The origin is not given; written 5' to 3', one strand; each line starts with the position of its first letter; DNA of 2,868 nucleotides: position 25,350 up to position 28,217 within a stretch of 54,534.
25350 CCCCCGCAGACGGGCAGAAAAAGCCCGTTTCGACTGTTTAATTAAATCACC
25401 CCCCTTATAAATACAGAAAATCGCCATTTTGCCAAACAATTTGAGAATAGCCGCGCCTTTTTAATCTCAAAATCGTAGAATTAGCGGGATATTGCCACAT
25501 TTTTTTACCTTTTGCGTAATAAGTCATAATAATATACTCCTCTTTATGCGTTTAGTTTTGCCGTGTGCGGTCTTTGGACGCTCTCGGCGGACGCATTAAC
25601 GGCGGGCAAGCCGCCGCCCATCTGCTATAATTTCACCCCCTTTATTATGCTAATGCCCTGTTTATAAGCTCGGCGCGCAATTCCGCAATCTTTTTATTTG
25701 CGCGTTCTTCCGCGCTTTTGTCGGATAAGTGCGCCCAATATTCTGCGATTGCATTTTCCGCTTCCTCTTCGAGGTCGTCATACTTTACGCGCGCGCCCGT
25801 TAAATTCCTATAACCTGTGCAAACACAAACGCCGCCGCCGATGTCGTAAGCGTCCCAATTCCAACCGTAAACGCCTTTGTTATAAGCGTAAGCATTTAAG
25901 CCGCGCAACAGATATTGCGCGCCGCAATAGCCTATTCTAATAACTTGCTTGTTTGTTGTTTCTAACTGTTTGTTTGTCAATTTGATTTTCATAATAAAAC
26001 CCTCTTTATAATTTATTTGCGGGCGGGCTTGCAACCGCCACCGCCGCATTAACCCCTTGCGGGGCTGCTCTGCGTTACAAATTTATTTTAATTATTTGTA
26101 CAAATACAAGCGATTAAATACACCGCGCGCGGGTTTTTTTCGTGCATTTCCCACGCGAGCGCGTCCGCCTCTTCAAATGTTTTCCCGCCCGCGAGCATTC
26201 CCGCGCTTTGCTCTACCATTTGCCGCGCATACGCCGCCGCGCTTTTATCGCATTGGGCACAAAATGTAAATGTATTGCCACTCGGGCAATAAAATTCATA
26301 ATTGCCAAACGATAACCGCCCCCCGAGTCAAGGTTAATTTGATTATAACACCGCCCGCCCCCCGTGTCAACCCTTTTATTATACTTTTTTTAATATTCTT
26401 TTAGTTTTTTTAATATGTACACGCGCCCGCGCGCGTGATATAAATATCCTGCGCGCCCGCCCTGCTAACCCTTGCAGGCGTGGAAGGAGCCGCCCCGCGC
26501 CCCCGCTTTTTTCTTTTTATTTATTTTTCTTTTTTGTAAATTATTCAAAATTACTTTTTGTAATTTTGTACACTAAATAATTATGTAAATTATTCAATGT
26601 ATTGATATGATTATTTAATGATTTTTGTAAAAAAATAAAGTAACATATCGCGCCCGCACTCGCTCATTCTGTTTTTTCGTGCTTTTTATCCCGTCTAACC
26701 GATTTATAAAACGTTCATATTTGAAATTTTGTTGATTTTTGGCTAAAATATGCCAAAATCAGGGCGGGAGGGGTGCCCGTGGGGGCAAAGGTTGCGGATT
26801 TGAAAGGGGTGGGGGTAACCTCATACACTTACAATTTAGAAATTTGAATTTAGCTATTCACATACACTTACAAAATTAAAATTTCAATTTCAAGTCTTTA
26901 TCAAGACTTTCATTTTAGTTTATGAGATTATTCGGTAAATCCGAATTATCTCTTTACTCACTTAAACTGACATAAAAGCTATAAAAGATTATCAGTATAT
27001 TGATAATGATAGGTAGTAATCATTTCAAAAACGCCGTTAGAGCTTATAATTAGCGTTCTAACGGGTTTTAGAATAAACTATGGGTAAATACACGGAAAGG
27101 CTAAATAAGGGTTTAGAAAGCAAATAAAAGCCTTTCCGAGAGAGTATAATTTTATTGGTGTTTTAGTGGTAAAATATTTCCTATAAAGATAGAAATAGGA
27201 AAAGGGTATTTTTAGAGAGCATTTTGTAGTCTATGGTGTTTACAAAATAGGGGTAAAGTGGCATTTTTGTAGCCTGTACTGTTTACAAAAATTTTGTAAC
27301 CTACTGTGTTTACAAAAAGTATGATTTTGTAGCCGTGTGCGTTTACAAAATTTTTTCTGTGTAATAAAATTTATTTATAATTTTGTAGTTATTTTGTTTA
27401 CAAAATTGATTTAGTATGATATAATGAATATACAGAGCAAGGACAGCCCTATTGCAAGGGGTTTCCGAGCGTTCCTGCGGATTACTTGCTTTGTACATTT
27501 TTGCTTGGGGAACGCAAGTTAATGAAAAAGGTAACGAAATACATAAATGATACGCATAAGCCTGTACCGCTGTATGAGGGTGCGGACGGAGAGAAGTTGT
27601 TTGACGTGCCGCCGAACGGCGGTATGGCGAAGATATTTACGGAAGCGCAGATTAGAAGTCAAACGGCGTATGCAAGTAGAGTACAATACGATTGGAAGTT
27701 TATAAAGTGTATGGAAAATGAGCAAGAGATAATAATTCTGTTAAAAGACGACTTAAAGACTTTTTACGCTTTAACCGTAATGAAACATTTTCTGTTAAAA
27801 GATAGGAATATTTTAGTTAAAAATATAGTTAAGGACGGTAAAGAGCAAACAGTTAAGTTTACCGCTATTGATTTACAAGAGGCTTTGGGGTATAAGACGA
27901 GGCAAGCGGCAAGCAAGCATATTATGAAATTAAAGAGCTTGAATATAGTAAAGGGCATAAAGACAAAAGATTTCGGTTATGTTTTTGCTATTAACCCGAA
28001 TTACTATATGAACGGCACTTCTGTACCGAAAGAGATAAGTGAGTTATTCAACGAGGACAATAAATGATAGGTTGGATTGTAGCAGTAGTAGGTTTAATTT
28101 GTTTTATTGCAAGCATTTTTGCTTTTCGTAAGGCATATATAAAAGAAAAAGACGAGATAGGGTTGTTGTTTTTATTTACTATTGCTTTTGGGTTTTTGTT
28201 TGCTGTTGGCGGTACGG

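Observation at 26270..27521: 1.2-kb gene-free hub between divergent operons, packed with ordered repeats, GC islands, a G4 motif and hairpins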

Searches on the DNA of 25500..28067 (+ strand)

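Call 4: search_dna_similar(query=window:26000-28000:+, collection=phages, mode=distant, max_rows=30)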
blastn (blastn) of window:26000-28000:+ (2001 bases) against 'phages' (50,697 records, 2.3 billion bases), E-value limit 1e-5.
No match.

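Call 5: search_rna_families(source=window, start=25500, end=28000, threshold=evalue, max_evalue=1, show_alignments=3)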
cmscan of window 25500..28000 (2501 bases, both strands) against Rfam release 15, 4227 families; matches with E-value up to 1: 2.
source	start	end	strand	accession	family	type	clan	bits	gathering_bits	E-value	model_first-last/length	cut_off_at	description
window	26023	26074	-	RF02684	Twister-P5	Gene; ribozyme;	CL00120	51.2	37.6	4e-09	1-58/58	no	Type-P5 twister ribozyme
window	25567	25626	-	RF02684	Twister-P5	Gene; ribozyme;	CL00120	26.7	37.6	0.0072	1-58/58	no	Type-P5 twister ribozyme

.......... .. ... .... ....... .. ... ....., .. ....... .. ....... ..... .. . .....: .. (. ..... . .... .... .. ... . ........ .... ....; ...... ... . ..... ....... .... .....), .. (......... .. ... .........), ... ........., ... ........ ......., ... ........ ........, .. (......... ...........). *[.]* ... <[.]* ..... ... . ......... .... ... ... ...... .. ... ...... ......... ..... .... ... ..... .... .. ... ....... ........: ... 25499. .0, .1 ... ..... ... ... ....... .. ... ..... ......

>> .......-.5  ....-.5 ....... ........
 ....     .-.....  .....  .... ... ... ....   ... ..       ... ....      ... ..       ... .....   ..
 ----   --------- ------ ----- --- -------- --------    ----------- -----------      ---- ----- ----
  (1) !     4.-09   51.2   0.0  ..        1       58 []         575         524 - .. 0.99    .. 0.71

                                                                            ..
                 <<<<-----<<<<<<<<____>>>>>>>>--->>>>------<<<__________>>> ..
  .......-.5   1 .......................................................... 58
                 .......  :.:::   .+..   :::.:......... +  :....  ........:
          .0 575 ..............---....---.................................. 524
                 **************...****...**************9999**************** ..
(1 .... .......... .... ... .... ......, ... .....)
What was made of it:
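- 26450..26507 (+): C-rich island. It holds the second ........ box, an internal hairpin whose sequence differs between relatives, and a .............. run, and it is followed by a T run. No Rfam match (call 5).
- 27432..27521 (+): Structured 5' leader RNA. P1 is 27436-41/27485-90. P2 is 27445-49/27459-63, with a palindromic loop UUGCAA. P3 is 27465-69/27476-80. P4 is a small hairpin just upstream of the AUG. The P3 loop (27470-75) pairs with the P4 loop (27509-14) over the Shine-Dalgarno-like G run. No Rfam hit (call 5).
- Closest known: Ribozyme clusters in bacterial and phage operons. Different: The GC islands inside it match no ribozyme model at E <= 1 (call 5).
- Tried and rejected: *The GC islands are diverged ribozymes.* No model matches at E <= 1 (call 5), so this was rejected for known classes.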

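Call 40: search_rna_families(sources=[L001, L004, L010, L030, L033, L034, L038], threshold=gathering)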
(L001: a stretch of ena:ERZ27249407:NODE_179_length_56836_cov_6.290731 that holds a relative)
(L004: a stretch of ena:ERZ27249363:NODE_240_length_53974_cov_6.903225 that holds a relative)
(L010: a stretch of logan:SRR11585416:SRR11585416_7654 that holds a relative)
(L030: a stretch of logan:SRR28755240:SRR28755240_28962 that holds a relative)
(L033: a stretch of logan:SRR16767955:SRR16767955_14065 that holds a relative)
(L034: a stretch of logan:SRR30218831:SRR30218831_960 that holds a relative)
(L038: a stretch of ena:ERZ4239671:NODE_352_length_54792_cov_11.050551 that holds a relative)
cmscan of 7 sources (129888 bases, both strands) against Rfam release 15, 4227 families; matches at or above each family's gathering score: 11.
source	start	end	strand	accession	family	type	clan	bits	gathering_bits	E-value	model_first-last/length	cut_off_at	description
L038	12317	12390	+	RF00005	tRNA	Gene; tRNA;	CL00001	63.9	29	3e-11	1-71/71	no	tRNA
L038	12536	12608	+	RF00005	tRNA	Gene; tRNA;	CL00001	61.2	29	1.7e-10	1-71/71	no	tRNA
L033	9138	9208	+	RF00005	tRNA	Gene; tRNA;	CL00001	55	29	8.3e-09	1-71/71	no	tRNA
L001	8093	8146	-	RF02684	Twister-P5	Gene; ribozyme;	CL00120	52.9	37.6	7.6e-08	1-58/58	no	Type-P5 twister ribozyme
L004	8037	8090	-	RF02684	Twister-P5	Gene; ribozyme;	CL00120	52.9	37.6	7.6e-08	1-58/58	no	Type-P5 twister ribozyme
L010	7602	7653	-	RF02684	Twister-P5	Gene; ribozyme;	CL00120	51.2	37.6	2.1e-07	1-58/58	no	Type-P5 twister ribozyme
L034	4428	4485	-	RF02684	Twister-P5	Gene; ribozyme;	CL00120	50.3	37.6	3.4e-07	1-58/58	no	Type-P5 twister ribozyme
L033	4080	4135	-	RF02684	Twister-P5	Gene; ribozyme;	CL00120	47.5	37.6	1.9e-06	1-58/58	no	Type-P5 twister ribozyme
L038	3090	3141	-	RF02684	Twister-P5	Gene; ribozyme;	CL00120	47.2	37.6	2.2e-06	1-58/58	no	Type-P5 twister ribozyme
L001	7615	7698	-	RF03154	twister-P3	Gene; ribozyme;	CL00120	45.1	39.9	4.1e-06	1-73/73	no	type-P3 twister ribozyme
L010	6893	6958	-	RF02276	Hammerhead_II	Gene; ribozyme;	CL00010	44.7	37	1.3e-05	1-66/66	no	Hammerhead ribozyme (type II)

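Call 78: build_rna_model(alignment_id=A6, structure=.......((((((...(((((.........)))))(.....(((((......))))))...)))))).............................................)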
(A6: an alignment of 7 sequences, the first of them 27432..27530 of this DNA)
Model R1 built from alignment A6 (7 sequences, 112 columns); structure: as given.
model positions 99; base pairs 17; branch points 1; effective number of sequences 2.28; information 0.59 bits per position. Calibrated on 0.2 Mb of random sequence (short: E-values are rough).
structure used (alignment columns):
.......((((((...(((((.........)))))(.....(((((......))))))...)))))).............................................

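Call 79: search_with_rna_model(model_id=R1, sources=[window, L001, L004, L010, L030, L031, L032, L033, L034, L035, L036, L037, L038, L070, L071], max_evalue=1, show_alignments=0)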
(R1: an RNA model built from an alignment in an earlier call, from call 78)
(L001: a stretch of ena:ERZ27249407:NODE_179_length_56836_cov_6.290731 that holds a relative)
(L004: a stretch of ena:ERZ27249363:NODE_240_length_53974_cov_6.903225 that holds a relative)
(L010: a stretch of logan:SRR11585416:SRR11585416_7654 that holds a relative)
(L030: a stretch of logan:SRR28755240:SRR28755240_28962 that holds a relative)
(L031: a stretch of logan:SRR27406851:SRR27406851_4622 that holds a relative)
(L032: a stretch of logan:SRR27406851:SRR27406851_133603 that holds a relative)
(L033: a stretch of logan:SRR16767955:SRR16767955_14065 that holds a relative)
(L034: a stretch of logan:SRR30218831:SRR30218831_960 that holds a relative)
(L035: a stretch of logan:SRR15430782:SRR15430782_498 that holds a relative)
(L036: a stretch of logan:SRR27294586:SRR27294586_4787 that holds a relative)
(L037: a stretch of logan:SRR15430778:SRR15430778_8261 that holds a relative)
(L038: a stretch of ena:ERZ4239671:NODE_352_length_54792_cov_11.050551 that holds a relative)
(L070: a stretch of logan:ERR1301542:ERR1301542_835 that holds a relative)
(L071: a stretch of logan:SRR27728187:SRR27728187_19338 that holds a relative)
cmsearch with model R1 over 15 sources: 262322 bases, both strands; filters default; matches with E-value up to 1: 10.
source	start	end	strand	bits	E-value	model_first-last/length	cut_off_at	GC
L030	871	969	+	102.3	8.1e-24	1-99/99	no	0.41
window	27432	27531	+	100.8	2.1e-23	1-99/99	no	0.47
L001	9911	10010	+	97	2e-22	1-99/99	no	0.47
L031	1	96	+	94.7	8.6e-22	4-99/99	5'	0.48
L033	7218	7317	+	85.4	2.4e-19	1-99/99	no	0.44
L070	666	763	+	84.9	3.4e-19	1-99/99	no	0.38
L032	1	102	+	84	5.6e-19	4-99/99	5'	0.46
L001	9875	9973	-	18.9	0.098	1-99/99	no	0.37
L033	13815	13880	-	15.6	0.71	1-99/99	no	0.27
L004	13919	14007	+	15.1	0.96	1-99/99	no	0.3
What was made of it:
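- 27432..27521 (+): The covariance model R1 finds only these copies (call 79).
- Tried and rejected: *Further copies of the leader elsewhere.* The covariance model R1 finds only the training copies in 262 kb (call 79).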
